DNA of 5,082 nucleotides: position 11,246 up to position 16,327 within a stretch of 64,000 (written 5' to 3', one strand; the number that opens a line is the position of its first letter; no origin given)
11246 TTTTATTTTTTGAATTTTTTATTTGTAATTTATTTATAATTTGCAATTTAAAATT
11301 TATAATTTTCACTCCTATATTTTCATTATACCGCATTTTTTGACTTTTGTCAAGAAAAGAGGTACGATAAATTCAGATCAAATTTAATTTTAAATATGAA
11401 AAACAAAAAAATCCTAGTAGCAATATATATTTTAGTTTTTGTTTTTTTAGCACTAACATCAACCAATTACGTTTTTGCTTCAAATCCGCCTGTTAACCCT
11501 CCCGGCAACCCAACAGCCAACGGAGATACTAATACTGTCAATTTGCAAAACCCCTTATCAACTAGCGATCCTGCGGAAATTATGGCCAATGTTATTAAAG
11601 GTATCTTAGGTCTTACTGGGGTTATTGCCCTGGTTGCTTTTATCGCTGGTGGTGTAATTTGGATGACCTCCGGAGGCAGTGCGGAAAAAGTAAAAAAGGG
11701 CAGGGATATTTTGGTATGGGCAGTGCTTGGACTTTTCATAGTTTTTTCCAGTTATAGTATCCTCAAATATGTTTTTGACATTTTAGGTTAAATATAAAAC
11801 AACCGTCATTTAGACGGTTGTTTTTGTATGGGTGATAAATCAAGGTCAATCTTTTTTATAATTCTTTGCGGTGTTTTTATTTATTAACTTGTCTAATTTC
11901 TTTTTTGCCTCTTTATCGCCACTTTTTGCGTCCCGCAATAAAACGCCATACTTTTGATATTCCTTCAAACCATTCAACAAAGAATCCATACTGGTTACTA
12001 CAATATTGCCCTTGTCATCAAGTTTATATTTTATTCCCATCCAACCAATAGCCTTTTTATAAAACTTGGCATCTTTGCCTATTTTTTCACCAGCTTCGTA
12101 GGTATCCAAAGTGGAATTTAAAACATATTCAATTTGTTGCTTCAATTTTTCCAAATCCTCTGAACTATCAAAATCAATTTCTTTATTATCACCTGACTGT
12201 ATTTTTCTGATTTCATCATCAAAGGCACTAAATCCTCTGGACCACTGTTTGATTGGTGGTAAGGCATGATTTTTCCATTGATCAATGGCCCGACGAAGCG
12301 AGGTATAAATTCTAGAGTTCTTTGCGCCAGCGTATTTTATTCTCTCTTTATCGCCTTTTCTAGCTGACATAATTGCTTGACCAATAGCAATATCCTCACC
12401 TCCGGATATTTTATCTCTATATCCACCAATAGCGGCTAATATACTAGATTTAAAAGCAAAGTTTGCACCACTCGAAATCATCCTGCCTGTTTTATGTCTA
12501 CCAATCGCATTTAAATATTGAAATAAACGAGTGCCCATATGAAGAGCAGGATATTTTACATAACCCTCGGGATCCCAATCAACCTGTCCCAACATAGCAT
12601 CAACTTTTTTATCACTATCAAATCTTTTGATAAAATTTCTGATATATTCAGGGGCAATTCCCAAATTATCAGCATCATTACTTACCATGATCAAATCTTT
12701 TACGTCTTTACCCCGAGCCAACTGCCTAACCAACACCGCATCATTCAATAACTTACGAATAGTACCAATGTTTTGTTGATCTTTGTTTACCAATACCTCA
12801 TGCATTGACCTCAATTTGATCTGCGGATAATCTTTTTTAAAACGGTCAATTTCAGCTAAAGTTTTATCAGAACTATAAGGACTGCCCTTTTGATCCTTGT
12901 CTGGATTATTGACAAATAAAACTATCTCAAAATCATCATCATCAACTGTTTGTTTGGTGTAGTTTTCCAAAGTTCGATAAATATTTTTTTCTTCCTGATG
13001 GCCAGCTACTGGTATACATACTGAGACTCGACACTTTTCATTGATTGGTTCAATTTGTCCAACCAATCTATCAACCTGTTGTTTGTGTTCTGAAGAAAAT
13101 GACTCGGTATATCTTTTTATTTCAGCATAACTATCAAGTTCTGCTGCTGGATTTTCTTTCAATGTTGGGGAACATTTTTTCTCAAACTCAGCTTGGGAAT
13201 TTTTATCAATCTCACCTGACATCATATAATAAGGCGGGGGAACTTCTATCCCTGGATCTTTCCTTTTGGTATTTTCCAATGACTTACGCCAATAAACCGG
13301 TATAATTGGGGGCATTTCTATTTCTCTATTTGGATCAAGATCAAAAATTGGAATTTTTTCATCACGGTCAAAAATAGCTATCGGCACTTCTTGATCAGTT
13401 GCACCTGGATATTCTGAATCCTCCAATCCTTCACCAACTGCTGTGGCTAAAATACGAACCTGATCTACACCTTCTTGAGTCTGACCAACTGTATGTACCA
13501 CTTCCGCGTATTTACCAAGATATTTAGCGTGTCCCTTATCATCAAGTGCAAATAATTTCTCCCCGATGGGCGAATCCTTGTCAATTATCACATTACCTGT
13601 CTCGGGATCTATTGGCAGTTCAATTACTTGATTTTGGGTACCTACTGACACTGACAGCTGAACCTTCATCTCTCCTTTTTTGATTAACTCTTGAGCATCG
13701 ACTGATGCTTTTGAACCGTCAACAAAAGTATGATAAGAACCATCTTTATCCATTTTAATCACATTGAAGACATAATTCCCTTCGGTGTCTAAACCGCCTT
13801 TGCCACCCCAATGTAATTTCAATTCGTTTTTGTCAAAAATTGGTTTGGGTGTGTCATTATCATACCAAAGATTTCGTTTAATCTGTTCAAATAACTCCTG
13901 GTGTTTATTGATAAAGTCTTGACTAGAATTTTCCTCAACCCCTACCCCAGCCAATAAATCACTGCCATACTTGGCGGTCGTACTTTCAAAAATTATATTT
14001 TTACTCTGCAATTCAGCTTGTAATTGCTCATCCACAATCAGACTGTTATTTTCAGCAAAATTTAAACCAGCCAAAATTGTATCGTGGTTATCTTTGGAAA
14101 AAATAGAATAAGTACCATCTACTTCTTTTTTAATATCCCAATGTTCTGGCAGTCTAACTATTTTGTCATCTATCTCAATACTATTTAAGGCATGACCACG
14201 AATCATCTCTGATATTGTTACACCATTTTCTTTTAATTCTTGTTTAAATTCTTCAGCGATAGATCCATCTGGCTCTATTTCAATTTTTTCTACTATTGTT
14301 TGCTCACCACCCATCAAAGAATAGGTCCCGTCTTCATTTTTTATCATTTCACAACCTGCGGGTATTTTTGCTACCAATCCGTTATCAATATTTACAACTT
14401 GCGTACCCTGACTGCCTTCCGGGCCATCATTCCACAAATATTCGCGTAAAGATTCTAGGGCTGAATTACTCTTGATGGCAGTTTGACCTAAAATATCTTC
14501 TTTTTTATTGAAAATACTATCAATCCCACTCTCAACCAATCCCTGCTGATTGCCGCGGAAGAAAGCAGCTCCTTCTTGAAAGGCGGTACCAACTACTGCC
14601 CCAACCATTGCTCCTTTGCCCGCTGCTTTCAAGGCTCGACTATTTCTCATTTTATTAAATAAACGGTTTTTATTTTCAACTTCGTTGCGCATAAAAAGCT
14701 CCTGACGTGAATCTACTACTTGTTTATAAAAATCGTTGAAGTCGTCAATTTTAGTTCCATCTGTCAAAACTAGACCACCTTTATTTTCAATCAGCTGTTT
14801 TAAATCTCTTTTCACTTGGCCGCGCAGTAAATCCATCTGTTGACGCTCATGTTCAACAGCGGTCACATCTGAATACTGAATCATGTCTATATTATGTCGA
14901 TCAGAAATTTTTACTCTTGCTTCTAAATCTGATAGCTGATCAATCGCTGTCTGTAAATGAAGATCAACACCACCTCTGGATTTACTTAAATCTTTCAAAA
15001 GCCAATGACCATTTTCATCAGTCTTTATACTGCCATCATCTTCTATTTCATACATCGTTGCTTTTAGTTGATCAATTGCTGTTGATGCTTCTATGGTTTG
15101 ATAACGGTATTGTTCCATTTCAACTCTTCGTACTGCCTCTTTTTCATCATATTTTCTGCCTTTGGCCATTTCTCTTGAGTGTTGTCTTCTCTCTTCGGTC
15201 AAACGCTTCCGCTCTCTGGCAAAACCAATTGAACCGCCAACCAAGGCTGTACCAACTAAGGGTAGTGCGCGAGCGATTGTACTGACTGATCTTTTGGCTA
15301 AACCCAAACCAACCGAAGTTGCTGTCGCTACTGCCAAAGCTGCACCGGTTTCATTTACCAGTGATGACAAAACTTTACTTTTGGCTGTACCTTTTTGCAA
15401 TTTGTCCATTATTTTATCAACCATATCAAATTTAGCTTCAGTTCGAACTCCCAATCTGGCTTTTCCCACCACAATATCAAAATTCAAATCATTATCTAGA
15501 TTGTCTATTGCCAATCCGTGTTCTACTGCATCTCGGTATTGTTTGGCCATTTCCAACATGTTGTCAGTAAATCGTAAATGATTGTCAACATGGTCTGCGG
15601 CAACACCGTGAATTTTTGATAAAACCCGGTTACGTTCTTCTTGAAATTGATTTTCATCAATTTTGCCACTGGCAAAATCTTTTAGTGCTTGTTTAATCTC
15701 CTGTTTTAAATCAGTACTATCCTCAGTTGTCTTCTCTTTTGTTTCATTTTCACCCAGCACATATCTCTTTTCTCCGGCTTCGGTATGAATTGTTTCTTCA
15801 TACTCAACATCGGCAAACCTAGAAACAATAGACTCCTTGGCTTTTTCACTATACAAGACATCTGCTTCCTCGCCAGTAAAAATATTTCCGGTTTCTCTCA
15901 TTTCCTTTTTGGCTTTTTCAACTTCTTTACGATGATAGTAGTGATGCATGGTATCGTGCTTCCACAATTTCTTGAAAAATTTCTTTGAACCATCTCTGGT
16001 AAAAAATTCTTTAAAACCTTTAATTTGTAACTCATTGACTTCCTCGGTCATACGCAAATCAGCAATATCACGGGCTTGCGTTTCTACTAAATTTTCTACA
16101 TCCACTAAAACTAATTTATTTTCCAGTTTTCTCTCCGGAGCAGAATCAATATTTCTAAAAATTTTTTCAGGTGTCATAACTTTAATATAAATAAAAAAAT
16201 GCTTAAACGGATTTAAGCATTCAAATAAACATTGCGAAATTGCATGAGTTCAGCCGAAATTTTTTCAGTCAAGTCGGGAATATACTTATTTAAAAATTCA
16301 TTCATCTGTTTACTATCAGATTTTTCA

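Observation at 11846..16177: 1443-aa giant protein ending in a GT-A (DXD) glycosyltransferase domain with no cell-wall biosynthesis context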

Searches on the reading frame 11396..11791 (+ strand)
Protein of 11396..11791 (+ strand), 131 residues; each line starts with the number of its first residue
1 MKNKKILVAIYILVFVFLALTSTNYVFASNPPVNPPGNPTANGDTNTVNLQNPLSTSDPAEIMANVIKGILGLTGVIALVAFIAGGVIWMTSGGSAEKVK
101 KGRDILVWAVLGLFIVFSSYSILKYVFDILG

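Call 3: search_protein_families(library=pfam, proteins=[window:11396-11791:+], max_evalue=0.1)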
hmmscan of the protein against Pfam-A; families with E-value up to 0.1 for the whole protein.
window:11396-11791:+ (131 aa): 3 families
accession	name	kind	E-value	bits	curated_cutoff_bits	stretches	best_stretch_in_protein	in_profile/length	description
PF18895.5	T4SS_pilin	-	9.1e-10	38.9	26.6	1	59-126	5-71/71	Type IV secretion system pilin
PF04956.18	TrbC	-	3.6e-05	24.3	27.9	1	57-125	35-97/98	TrbC/VIRB2 pilin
PF18761.7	Heliorhodopsin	-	0.019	14.8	26.7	1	7-107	53-149/242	Heliorhodopsin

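Call 4: search_protein_families(library=ncbifam, proteins=[window:11396-11791:+], max_evalue=0.1)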
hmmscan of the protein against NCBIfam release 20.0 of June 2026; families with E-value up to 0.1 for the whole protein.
window:11396-11791:+ (131 aa): 3 families
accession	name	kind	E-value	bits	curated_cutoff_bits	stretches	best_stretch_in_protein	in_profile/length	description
NF045849.1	ICE_MMCAP2_0565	equivalog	0.0012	18.5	40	1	64-129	14-79/80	Mbov_0395 family pilin-like conjugal transfer protein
NF041560.1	T6SS_Burk_ExIF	subfamily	0.035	13.8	90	1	44-119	107-179/234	putative type VI secretion system effector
TIGR02862.1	spore_BofA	subfamily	0.058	13.7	53.35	1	59-82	56-79/83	pro-sigmaK processing inhibitor BofA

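Call 64: search_protein_families(library=phrogs, proteins=[window:11396-11791:+], max_evalue=0.01)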
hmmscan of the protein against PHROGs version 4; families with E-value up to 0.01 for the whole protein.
window:11396-11791:+ (131 aa): 0 families

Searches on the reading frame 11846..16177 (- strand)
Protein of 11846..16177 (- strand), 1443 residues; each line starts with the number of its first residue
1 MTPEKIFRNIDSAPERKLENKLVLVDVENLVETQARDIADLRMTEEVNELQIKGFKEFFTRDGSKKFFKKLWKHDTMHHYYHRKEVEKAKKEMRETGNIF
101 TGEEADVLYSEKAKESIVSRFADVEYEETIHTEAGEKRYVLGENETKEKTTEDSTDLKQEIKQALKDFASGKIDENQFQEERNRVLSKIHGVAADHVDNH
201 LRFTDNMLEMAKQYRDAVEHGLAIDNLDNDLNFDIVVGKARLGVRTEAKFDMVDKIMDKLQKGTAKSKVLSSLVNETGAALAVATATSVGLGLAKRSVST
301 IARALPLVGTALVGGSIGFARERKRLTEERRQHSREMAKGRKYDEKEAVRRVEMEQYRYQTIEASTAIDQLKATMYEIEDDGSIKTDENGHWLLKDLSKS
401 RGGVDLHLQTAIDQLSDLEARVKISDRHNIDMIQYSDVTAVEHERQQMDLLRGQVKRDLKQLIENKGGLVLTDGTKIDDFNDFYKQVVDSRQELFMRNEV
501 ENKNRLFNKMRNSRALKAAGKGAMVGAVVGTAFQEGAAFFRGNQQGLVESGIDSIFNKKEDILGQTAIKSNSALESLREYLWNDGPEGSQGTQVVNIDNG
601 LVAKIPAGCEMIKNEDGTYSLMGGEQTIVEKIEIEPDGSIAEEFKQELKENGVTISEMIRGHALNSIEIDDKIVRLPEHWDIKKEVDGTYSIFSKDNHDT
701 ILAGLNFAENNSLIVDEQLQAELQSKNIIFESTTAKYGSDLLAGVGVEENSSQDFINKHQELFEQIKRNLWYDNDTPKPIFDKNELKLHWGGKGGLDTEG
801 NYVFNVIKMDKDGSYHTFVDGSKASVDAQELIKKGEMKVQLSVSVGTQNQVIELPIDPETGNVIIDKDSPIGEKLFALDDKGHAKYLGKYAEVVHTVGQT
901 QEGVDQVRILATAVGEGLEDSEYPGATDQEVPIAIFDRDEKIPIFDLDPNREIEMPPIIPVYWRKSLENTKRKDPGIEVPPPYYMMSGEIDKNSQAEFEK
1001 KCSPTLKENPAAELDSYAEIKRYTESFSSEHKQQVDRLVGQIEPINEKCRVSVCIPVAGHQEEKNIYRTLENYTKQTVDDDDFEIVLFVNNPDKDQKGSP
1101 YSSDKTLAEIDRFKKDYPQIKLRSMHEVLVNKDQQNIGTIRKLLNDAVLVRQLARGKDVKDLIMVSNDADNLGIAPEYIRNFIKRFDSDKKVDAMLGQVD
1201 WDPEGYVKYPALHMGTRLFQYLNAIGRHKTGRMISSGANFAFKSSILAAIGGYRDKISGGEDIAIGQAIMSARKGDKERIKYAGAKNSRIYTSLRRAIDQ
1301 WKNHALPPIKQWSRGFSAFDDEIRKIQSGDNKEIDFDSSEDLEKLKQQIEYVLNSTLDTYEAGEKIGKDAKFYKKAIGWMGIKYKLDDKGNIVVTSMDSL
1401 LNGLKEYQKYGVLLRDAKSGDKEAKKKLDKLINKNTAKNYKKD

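Call 3: search_protein_families(library=pfam, proteins=[window:11846-16177:-], max_evalue=0.1)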
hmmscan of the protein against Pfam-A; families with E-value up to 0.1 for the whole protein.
window:11846-16177:- (1443 aa): 4 families
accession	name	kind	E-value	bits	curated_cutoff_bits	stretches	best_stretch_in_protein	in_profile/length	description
PF18058.6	SbsC_C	-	0.018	15.8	27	1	187-256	35-102/131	SbsC C-terminal domain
PF13632.12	Glyco_trans_2_3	-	0.029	14.6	27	1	1168-1305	6-140/198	Glycosyl transferase family group 2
PF00535.33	Glycos_transf_2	-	0.048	14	23.3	0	1052-1095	1-39/168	Glycosyl transferase family 2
PF05120.17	GvpG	-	0.091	13.4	30.6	0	149-189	25-65/67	Gas vesicle protein G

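Call 4: search_protein_families(library=ncbifam, proteins=[window:11846-16177:-], max_evalue=0.1)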
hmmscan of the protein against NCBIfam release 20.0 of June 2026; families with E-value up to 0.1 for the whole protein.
window:11846-16177:- (1443 aa): 2 families
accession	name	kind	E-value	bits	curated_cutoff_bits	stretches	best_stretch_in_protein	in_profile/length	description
TIGR03472.1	HpnI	equivalog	0.00081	18.3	310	1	1049-1255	41-220/373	bacteriohopanetetrol glucosamine biosynthesis glycosyltransferase HpnI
TIGR03111.1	glyc2_xrt_Gpos1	hypoth_equivalog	0.074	11.8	363.95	0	1042-1243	42-214/439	TIGR03111 family XrtG-associated glycosyltransferase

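Call 5: find_homologous_proteins(query=window:11846-16177:-, max_evalue=0.001)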
Query window:11846-16177:- (1443 aa): 13 proteins with E <= 0.001 among 8000 candidates.
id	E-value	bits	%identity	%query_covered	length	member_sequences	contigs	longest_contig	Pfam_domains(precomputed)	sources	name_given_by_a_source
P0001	0.0e+0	3204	99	100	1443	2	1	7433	-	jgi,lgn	-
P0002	5.0e-288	977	45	53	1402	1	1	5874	-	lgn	-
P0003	1.0e-265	903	38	98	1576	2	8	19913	-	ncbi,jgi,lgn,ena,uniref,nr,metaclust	ncbi:hypothetical protein CO033_00585 [Candidatus Nomurabacteria bacterium CG_4_9_14_0_2_um_filter_3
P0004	5.3e-264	897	41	53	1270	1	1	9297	-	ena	-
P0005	1.2e-251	856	45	46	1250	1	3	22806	-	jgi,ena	-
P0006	4.6e-251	855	42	53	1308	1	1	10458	-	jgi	jgi:hypothetical protein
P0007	5.2e-251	854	44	45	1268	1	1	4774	-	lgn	-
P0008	7.5e-251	854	43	45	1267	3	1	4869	-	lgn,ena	-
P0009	7.3e-239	814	44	46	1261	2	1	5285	-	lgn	-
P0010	5.7e-179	616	33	44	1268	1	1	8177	-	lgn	-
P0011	5.9e-169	583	36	46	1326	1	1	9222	-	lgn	-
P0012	5.9e-143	496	30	45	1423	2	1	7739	-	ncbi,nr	ncbi:TPA: hypothetical protein DCZ32_00050 [Candidatus Uhrbacteria bacterium]|nr:hypothetical protei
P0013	1.5e-81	293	29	37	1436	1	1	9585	-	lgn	-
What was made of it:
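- Checked: A 99%-identical full-length copy exists in independent public assemblies (P0001, call 5).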

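Call 6: search_solved_structures(query=window:11846-16177:-, max_evalue=1, show_alignments=2)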
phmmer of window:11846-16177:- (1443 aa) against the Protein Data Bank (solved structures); distinct sequences matched with E-value up to 1: 3.
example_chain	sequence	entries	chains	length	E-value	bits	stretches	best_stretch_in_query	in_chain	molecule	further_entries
1xpg_A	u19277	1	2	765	0.3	11.9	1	158-186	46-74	5-methyltetrahydropteroyltriglutamate--homocysteine methyltransferase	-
1xdj_A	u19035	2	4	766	0.3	11.9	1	158-186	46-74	5-methyltetrahydropteroyltriglutamate--homocysteine methyltransferase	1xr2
1t7l_A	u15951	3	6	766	0.31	11.8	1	158-186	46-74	5-methyltetrahydropteroyltriglutamate--homocysteine methyltransferase | 5-methyltetrahydropteroyltriglutamate-homocysteine methyltransferase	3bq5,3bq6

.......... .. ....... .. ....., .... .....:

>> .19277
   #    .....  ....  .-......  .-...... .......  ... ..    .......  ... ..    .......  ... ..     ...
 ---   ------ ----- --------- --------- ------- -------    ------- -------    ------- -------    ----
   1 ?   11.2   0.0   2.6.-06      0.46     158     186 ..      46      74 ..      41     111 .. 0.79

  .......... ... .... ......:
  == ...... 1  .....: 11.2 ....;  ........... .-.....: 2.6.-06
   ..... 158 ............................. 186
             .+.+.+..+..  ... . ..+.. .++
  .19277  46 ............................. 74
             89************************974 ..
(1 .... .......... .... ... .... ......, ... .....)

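Call 9: find_encoding_contigs(protein=P0003, flank=8000, max_places=3)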
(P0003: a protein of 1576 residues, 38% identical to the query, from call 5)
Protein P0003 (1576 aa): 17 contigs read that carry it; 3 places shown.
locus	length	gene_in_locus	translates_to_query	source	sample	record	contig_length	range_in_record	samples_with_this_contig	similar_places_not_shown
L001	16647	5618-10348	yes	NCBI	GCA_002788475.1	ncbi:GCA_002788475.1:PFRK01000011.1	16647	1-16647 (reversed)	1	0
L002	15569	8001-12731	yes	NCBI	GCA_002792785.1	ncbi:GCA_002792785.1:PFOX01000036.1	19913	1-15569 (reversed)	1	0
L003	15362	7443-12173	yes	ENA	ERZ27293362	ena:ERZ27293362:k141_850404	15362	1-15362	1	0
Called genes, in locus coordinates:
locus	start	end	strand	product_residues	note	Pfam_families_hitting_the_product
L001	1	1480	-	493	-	PF01743:PolyA_pol, PF12627:PolyA_pol_RNAbd, PF01966:HD, PF13735:tRNA_NucTran2_2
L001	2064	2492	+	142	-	PF02021:UPF0102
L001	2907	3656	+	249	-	PF02535:Zip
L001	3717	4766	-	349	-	PF23446:LysM1_NFP_LYK (faint), PF01476:LysM, PF23473:LysM3_LYK4_5 (weak), PF01476:LysM, PF01551:Peptidase_M23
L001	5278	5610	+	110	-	PF18908:DUF5663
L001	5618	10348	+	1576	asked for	-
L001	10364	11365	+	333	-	PF00069:Pkinase, PF07714:PK_Tyr_Ser-Thr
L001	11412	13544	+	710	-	PF00580:UvrD-helicase, PF01443:Viral_helicase1 (faint), PF13245:AAA_19, PF13604:AAA_30 (faint), PF13361:UvrD_C, PF13538:UvrD_C_2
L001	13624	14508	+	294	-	PF00398:RrnaAD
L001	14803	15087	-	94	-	-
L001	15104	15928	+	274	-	-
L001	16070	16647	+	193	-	?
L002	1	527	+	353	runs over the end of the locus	-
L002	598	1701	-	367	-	-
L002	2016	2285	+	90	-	PF00708:Acylphosphatase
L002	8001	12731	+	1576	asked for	-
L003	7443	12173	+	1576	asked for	-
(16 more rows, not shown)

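Call 10: find_encoding_contigs(protein=P0005, flank=8000, max_places=2)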
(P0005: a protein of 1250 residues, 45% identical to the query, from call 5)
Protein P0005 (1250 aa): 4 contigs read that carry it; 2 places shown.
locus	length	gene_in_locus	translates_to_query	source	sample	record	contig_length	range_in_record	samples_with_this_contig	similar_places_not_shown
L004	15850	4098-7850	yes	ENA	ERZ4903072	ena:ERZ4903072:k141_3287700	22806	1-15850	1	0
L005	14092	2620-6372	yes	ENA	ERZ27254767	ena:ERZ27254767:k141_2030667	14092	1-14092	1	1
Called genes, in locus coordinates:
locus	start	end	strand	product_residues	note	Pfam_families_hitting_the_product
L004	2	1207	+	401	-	?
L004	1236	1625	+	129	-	-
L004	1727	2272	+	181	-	PF20803:PaaX_M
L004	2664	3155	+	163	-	-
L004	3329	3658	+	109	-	-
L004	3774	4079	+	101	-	PF18908:DUF5663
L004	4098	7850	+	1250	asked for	-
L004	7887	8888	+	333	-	PF01926:MMR_HSR1, PF02421:FeoB_N (weak), PF06071:YchF-GTPase_C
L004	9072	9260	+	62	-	-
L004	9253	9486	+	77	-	-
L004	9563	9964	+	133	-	PF07883:Cupin_2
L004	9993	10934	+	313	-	PF18920:DUF5671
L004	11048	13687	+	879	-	PF00133:tRNA-synt_1, PF09334:tRNA-synt_1g, PF13603:tRNA-synt_1_2, PF00133:tRNA-synt_1, PF08264:Anticodon_1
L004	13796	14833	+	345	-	PF04545:Sigma70_r4, PF05066:HARE-HTH (faint)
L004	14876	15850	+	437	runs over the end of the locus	PF26449:DUF8128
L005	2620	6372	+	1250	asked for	-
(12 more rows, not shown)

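Call 14: find_encoding_contigs(protein=P0012, flank=6000, max_places=2)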
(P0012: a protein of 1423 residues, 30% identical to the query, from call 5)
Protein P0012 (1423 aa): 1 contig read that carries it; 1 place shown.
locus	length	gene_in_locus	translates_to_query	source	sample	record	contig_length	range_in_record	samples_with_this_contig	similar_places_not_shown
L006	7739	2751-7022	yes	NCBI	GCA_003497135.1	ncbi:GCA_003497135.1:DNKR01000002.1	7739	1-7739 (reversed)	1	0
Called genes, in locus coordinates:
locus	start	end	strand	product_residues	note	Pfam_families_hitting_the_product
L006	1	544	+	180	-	PF02773:S-AdoMet_synt_C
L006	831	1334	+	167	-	-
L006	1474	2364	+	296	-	PF00892:EamA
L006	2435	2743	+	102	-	PF18908:DUF5663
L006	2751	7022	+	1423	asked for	-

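Call 15: find_encoding_contigs(protein=P0013, flank=6000, max_places=2)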
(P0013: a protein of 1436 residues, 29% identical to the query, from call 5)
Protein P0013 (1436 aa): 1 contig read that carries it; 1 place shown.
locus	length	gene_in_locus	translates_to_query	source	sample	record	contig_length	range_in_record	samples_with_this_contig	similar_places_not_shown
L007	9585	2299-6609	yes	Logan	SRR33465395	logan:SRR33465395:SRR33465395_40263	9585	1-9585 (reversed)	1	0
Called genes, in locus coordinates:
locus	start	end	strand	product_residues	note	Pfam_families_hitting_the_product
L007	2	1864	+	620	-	?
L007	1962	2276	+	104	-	PF18908:DUF5663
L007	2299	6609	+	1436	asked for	-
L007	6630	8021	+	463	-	-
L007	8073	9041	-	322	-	PF00498:FHA (faint)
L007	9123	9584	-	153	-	?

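Call 60: search_protein_families(library=pfam, proteins=[L001:10364-11365:+], max_evalue=0.001)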
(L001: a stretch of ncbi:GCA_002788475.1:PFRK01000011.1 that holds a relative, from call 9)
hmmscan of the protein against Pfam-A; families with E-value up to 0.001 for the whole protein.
L001:10364-11365:+ (333 aa): 2 families
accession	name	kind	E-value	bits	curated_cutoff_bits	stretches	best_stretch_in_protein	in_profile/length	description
PF00069.31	Pkinase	-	2.4e-26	93.1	31.7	1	67-313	12-253/263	Protein kinase domain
PF07714.23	PK_Tyr_Ser-Thr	-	4.8e-15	56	23.1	1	106-312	49-249/258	Protein tyrosine and serine/threonine kinase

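Call 63: search_protein_families(library=padloc, proteins=[window:11846-16177:-], max_evalue=0.01)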
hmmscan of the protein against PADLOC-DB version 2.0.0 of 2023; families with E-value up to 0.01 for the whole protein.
window:11846-16177:- (1443 aa): 0 families

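Call 64: search_protein_families(library=phrogs, proteins=[window:11846-16177:-], max_evalue=0.01)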
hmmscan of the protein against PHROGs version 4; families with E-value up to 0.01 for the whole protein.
window:11846-16177:- (1443 aa): 0 families
